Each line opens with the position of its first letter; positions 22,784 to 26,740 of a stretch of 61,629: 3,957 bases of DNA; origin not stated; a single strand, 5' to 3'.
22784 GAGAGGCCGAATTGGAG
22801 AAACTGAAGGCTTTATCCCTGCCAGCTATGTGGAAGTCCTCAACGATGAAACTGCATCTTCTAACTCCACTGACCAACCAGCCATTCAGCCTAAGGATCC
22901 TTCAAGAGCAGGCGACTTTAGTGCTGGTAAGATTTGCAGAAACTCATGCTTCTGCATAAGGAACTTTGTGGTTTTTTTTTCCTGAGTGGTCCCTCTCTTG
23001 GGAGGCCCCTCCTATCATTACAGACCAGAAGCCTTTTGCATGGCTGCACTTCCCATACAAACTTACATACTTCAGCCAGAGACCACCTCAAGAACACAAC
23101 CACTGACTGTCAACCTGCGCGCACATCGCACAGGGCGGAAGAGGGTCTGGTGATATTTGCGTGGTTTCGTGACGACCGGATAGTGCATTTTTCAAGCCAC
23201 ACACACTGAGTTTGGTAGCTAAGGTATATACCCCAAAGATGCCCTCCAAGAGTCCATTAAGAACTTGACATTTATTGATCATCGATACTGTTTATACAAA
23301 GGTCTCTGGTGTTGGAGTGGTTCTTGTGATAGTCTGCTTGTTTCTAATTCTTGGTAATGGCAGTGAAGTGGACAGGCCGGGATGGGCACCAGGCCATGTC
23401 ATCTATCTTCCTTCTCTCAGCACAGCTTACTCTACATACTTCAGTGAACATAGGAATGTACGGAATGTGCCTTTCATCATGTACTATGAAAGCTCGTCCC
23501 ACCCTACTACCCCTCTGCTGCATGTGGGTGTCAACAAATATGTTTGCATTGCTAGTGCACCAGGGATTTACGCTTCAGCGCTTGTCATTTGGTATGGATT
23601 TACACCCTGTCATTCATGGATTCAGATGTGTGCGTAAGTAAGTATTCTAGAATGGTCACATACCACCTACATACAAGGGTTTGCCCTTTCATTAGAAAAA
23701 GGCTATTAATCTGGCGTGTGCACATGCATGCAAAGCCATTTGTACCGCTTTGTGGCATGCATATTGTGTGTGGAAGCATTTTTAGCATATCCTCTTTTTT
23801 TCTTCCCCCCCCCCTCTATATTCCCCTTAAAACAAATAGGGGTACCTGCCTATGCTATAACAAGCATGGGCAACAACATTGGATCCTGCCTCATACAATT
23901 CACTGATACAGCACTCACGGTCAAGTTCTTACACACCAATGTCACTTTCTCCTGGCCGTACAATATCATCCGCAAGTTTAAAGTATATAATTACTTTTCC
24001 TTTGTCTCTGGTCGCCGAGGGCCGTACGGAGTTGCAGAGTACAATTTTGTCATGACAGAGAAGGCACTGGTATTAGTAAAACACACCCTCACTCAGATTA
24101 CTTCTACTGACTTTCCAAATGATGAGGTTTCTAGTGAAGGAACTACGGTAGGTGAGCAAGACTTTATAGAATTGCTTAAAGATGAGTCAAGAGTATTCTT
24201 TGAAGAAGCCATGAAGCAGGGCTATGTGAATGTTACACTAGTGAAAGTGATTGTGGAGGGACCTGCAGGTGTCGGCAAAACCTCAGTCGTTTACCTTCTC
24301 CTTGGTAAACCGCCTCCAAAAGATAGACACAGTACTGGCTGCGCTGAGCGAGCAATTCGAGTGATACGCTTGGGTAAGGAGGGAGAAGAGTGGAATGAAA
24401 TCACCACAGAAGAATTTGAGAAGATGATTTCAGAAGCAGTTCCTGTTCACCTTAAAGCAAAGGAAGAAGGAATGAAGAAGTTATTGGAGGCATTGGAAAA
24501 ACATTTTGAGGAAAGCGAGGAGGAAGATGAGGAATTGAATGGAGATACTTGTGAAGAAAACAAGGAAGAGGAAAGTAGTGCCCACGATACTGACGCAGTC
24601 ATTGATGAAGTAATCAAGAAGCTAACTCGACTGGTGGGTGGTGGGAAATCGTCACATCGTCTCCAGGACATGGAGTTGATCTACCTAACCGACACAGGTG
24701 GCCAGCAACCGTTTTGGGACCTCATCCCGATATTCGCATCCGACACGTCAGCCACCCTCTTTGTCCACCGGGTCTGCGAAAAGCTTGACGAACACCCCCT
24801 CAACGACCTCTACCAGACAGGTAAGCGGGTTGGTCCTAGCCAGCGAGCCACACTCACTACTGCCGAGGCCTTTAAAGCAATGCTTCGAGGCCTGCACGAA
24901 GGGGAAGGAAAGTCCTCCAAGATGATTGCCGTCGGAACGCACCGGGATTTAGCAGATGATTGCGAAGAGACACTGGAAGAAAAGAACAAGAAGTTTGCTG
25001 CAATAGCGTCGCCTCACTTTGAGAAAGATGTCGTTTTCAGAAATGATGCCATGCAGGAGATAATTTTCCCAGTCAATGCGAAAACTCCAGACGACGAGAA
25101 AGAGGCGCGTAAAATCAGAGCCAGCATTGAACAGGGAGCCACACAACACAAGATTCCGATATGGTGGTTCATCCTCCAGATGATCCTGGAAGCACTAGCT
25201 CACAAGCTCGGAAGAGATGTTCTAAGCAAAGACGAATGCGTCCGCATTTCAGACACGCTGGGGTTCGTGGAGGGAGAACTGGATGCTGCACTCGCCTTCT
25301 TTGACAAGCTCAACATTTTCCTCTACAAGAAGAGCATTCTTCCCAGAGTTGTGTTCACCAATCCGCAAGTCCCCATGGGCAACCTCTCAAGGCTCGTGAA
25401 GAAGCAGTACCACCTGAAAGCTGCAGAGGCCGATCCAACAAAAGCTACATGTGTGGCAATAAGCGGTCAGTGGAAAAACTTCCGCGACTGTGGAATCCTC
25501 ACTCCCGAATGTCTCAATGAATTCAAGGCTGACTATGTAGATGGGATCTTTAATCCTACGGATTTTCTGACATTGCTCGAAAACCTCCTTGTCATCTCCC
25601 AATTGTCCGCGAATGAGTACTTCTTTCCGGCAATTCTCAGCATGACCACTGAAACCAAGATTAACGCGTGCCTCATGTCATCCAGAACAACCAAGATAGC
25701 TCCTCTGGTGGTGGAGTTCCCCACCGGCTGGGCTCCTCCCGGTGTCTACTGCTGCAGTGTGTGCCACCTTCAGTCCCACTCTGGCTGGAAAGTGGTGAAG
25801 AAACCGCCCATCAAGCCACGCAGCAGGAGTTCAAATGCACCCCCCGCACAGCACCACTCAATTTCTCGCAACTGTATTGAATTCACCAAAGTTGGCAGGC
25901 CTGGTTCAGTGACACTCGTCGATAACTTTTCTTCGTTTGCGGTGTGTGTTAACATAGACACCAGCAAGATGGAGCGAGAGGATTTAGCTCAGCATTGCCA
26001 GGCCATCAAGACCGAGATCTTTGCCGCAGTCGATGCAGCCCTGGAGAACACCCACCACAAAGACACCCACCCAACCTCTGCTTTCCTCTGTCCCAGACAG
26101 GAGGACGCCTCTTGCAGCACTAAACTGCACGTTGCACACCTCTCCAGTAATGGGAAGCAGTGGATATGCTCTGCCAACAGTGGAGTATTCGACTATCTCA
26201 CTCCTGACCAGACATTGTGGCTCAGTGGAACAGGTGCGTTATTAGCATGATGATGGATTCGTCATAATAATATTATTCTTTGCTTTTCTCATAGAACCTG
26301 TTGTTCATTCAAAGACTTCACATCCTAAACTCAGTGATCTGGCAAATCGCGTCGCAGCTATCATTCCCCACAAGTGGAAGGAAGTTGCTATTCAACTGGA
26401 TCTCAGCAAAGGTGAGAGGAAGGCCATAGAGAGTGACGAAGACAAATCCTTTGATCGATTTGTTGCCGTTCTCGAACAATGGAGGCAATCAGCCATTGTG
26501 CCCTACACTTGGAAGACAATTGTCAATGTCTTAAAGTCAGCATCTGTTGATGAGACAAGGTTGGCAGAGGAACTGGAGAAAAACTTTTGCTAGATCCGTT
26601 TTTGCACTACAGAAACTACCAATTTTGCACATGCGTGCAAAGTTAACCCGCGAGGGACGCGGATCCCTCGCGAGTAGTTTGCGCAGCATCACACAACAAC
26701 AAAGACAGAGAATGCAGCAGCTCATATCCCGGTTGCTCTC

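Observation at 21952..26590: Single gene combining SH3, IRS-type PTB, a Roc/COR-like GTPase and a C-terminal death domain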

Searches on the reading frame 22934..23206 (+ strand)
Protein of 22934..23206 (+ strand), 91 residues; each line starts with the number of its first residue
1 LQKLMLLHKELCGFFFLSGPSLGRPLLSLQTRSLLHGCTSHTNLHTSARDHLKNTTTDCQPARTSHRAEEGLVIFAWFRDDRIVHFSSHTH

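Call 79: search_protein_families(library=pfam, max_evalue=1, proteins=[window:22934-23206:+])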
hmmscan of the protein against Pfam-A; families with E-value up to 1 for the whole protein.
seq(91 aa): 0 families
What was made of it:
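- Tried and rejected: The ORFs in intron 4 have no Pfam domain (call 79).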

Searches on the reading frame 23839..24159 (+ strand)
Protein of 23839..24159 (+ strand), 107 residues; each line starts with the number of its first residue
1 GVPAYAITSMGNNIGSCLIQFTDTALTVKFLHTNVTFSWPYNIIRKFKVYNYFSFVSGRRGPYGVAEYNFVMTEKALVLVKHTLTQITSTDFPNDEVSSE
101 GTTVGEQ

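Call 58: search_solved_structures(query=A4, max_evalue=1, show_alignments=2)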
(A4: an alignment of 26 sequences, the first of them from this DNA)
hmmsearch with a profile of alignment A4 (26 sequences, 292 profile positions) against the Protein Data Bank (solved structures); distinct sequences matched with E-value up to 1: 7.
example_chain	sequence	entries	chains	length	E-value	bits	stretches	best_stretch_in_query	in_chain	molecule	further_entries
1xr0_B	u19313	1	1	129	2.3e-06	31.3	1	10-79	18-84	FGFR signalling adaptor SNT-1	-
2mfq_A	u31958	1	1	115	3.7e-06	30.6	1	9-78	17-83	Fibroblast growth factor receptor substrate 2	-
2kup_A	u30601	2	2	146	6e-06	29.9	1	6-120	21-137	Fibroblast growth factor receptor substrate 3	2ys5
2kuq_A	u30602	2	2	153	2.6e-05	27.8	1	6-78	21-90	Fibroblast growth factor receptor substrate 3,LINKER,ALK tyrosine kinase receptor | Fibroblast growth factor receptor substrate 3 and ALK tyrosine kinase recept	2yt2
2dlw_A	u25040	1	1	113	0.022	18.2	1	37-97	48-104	Docking protein 2, isoform a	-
2v76_A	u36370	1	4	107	0.037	17.5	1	41-78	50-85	DOCKING PROTEIN 1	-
1p5t_A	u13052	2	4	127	0.14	15.5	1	43-79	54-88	Docking protein 1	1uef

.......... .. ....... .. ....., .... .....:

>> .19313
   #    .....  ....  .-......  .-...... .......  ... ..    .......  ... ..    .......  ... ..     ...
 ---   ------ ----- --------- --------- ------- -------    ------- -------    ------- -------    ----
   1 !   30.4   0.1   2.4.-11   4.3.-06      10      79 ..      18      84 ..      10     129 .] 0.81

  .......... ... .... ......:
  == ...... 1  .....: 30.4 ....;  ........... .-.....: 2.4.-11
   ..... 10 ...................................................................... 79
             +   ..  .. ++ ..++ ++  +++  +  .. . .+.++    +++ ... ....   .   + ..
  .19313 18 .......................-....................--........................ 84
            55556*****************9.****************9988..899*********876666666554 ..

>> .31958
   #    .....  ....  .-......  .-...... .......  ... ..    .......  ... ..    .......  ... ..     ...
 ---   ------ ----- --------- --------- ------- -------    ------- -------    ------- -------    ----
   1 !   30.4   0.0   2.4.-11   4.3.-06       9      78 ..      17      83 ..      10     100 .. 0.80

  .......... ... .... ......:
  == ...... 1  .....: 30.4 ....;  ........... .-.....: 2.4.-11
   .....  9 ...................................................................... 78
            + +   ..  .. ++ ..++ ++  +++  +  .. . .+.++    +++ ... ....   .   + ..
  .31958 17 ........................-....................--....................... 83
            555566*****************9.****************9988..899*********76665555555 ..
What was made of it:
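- On IRS-type PTB domain (FRS2/Dok/IRS): Their joint profile hits the FRS2/SNT-1 PTB at E=2.3e-6, then FRS3 and Dok (call 58).
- Closest known: FRS2/FRS3. Same: It keeps the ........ core that aligns with FRS2 (call 58).
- PTB: the homologue profile hits the FRS2/SNT-1 PTB structure 1xr0_B at E=2.3e-6, then FRS3 and Dok (call 58).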

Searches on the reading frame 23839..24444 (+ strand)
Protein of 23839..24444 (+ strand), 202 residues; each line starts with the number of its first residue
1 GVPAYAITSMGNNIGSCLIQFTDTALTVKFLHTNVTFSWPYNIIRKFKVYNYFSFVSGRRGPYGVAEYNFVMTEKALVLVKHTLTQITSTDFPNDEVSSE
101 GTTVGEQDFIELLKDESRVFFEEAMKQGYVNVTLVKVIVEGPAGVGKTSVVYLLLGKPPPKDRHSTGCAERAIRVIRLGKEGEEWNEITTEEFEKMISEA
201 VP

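Call 83: find_homologous_proteins(query=window:23839-24444:+, max_evalue=0.00001)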
Query seq(202 aa) (202 aa): 38 proteins with E <= 0.00001 among 190 candidates.
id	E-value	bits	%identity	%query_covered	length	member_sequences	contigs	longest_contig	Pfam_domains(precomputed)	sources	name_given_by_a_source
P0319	2.8e-37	146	57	69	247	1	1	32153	-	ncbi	ncbi:hypothetical protein GBAR_LOCUS26958, partial [Geodia barretti]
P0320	3.1e-36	143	86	39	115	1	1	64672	-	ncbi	ncbi:hypothetical protein GBAR_LOCUS31066, partial [Geodia barretti]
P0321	5.9e-36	142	88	39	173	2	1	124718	-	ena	-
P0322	2.0e-35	140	73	47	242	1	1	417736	-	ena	-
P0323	5.3e-34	135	83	39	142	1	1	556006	-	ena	-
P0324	9.4e-34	135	83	39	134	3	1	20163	-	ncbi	ncbi:hypothetical protein GBAR_LOCUS4611, partial [Geodia barretti]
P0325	1.0e-33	135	82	41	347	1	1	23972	-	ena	-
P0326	3.3e-33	133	85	39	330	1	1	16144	-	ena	-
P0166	1.2e-32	131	78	41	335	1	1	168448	PF08477.20,PF00071.29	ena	-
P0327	1.5e-31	127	67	44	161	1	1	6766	-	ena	-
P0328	1.2e-30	125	79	39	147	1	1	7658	-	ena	-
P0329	1.1e-29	121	69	41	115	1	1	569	-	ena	-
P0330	1.8e-27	114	73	39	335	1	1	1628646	-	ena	-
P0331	1.1e-26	112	69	43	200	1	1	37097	-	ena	-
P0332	4.3e-26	110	66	44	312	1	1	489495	-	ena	-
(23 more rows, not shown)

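Call 96: list_cluster_members(proteins=[P0001, P0002, P0142, P0319])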
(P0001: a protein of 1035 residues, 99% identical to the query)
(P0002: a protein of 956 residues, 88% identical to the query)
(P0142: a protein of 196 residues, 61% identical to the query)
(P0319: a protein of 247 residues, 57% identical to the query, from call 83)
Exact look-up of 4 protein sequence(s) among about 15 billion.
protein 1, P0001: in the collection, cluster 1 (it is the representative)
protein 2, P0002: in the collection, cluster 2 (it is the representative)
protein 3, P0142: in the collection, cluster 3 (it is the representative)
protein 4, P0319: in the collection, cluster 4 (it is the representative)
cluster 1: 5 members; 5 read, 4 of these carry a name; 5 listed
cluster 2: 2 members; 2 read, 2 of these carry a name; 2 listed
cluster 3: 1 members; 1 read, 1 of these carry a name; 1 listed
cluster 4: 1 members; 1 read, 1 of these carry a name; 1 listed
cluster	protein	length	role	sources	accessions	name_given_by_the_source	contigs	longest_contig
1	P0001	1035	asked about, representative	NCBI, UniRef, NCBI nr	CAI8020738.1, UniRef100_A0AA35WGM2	hypothetical protein GBAR_LOCUS12377 [Geodia barretti] | SH3 domain-containing protein n=1 Tax=Geodia barretti TaxID=519541 RepID=A0AA35WGM2_GEOBA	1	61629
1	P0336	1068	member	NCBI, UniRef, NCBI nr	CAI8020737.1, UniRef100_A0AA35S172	hypothetical protein GBAR_LOCUS12377 [Geodia barretti] | SH3 domain-containing protein n=1 Tax=Geodia barretti TaxID=519541 RepID=A0AA35S172_GEOBA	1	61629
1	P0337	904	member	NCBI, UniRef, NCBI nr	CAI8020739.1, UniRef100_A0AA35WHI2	hypothetical protein GBAR_LOCUS12377 [Geodia barretti] | Death domain-containing protein n=1 Tax=Geodia barretti TaxID=519541 ...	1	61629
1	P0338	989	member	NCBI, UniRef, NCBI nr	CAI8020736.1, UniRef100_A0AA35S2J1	hypothetical protein GBAR_LOCUS12377 [Geodia barretti] | Death domain-containing protein n=1 Tax=Geodia barretti TaxID=519541 ...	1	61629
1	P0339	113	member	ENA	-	-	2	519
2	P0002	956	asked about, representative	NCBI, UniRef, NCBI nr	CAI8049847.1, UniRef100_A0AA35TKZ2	Mitogen-activated protein kinase kinase kinase 7 [Geodia barretti] | Mitogen-activated protein kinase kinase kinase 7 n=1 Tax=Geodia barretti TaxID=519541 ...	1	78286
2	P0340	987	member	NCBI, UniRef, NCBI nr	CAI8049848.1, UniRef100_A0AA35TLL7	Mitogen-activated protein kinase kinase kinase 7 [Geodia barretti] | Mitogen-activated protein kinase kinase kinase 7 n=1 Tax=Geodia barretti TaxID=519541 ...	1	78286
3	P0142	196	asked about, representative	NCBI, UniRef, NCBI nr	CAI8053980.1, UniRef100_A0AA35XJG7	hypothetical protein GBAR_LOCUS29502 [Geodia barretti] | SH3 domain-containing protein n=1 Tax=Geodia barretti TaxID=519541 RepID=A0AA35XJG7_GEOBA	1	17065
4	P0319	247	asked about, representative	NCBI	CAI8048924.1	hypothetical protein GBAR_LOCUS26958, partial [Geodia barretti]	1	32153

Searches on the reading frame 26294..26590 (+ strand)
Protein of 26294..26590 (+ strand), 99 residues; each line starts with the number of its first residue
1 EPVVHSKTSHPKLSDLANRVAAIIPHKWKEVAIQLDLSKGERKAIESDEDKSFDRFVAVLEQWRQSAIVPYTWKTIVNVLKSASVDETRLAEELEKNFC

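Call 61: search_solved_structures(query=A5, max_evalue=10, show_alignments=2)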
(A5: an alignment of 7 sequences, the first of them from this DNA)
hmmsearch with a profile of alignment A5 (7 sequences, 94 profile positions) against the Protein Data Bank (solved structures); distinct sequences matched with E-value up to 10: 38.
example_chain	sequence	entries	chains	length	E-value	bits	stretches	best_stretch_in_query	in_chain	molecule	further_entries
3ezq_B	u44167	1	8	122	7.2e-06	29.1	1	13-91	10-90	Protein FADD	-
8ybx_L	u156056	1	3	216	3.4e-05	27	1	12-91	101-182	FAS-associated death domain protein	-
8yni_L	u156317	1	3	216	3.4e-05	27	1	12-91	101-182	FAS-associated death domain protein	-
8yd7_L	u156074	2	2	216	3.4e-05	27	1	12-91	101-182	FAS-associated death domain protein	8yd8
9ncq_H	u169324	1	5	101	3.9e-05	26.8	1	13-91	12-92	FAS-associated death domain protein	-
1e3y_A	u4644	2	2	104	4.5e-05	26.6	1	12-91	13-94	FADD PROTEIN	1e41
9n94_A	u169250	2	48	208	4.6e-05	26.5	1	12-91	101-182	FAS-associated death domain protein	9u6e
6aci_H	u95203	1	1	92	5.5e-05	26.3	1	13-91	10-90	FAS-associated death domain protein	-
3oq9_H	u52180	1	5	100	6.7e-05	26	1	13-91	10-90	Protein FADD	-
2gf5_A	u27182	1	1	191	0.00016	24.8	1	12-91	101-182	FADD protein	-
1wxp_A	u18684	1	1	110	0.0032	20.6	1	13-85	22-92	THO complex subunit 1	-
1fad_A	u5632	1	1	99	0.014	18.6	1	15-81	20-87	PROTEIN (FADD PROTEIN)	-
9tuf_A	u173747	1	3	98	0.021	18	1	15-89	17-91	PIDD-CC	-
2of5_H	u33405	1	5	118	0.037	17.2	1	15-89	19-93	Leucine-rich repeat and death domain-containing protein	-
7znk_A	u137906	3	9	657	0.058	16.6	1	14-81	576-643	THO complex subunit 1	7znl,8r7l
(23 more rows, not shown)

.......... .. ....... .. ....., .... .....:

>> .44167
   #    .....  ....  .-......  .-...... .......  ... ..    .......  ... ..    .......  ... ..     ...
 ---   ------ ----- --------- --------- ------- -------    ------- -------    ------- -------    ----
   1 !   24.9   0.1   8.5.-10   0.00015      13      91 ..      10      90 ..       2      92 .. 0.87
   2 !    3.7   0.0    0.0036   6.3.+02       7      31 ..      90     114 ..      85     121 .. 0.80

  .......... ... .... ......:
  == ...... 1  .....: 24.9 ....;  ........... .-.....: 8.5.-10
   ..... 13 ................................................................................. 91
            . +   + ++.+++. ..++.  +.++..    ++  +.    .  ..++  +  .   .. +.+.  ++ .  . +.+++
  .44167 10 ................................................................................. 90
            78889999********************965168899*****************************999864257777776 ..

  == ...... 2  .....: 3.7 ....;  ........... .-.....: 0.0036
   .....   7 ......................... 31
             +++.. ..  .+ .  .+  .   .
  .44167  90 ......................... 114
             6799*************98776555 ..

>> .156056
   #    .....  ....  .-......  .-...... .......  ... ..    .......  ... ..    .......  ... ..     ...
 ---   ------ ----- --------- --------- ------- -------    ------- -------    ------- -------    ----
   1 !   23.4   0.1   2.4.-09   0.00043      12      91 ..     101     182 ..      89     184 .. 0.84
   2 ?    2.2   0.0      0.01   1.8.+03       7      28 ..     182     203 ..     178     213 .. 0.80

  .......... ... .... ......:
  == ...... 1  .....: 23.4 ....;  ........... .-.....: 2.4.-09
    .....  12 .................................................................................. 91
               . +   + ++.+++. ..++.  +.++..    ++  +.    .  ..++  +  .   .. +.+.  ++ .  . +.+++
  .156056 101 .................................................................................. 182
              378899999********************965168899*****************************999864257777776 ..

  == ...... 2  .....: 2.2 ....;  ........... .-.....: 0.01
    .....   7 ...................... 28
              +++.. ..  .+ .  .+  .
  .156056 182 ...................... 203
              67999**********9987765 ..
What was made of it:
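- On Death domain (death-fold superfamily): The profile hits the FADD death domain at E=7e-6, then PIDD and CRADD (call 61).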

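Call 62: search_protein_families(library=pfam, alignment_id=A5, max_evalue=1)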
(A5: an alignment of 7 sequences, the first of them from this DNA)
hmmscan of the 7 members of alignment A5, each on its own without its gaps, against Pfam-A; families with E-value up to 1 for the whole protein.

A. member 1, seq(99 aa): 2 families
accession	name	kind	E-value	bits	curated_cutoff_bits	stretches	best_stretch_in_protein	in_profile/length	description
PF00531.28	Death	-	0.00015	22.3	22.6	1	23-86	10-76/86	Death domain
PF11815.13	DUF3336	-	0.16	12.1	25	0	27-55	23-50/138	Domain of unknown function (DUF3336)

B. families by the number of members that match (of 7 scanned): 10 families
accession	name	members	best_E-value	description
PF00531.28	Death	7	1.2e-07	Death domain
PF13921.12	Myb_DNA-bind_6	2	0.03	Myb-like DNA-binding domain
PF11815.13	DUF3336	2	0.065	Domain of unknown function (DUF3336)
PF03993.17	DUF349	1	0.019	Domain of Unknown Function (DUF349)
PF02611.20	CDH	1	0.019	CDP-diacylglycerol pyrophosphatase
PF21050.3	ARMC9_ARM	1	0.036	LisH domain-containing protein ARMC9, ARM repeats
PF04118.20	Dopey_N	1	0.045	Dopey, N-terminal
PF13874.11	Nup54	1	0.076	Nucleoporin complex subunit 54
PF08785.16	Ku_PK_bind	1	0.11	Ku C terminal domain like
PF04634.17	YezG-like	1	0.14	Immunity protein YezG-like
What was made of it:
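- On Death domain (death-fold superfamily): All 7 orthologous or paralogous copies hit PF00531 (best E=1.2e-7; call 62).
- Death domain: all 7 copies hit Pfam Death, and the profile hits the FADD death domain at E=7e-6 (calls 61, 62).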
